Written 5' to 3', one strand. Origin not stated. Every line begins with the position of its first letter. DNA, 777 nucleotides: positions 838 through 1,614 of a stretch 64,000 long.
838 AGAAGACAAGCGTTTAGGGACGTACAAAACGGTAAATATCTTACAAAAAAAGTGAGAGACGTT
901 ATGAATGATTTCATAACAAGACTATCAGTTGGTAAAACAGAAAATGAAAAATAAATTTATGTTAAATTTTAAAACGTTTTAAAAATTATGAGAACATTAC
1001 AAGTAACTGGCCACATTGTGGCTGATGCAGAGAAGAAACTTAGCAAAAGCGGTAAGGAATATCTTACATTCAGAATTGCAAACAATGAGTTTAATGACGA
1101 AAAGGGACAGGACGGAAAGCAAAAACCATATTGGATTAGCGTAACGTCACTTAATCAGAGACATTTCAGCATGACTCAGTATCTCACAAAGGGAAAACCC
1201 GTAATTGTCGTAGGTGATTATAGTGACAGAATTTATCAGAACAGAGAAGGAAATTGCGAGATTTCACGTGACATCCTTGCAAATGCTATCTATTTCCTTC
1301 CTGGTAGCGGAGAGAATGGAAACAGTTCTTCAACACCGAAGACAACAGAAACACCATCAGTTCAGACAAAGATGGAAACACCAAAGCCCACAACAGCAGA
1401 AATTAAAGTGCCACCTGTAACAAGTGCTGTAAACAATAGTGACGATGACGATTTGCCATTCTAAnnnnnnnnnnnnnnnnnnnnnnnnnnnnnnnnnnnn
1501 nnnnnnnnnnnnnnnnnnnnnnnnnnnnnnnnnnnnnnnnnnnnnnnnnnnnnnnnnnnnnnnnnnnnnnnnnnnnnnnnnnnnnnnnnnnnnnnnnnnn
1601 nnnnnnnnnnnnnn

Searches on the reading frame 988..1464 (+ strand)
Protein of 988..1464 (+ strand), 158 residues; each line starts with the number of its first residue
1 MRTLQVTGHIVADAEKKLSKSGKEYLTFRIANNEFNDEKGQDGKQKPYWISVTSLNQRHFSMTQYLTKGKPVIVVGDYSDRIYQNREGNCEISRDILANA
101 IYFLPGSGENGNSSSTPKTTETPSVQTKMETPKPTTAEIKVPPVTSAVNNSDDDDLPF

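Call 71: search_protein_families(library=phrogs, proteins=[window:988-1464:+], max_evalue=0.00001)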
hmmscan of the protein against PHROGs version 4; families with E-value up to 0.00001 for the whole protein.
window:988-1464:+ (158 aa): 1 family
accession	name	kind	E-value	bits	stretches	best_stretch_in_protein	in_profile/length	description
phrog_44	-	DNA, RNA and nucleotide metabolism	1.1e-16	62.4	1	3-158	89-228/271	single strand DNA binding protein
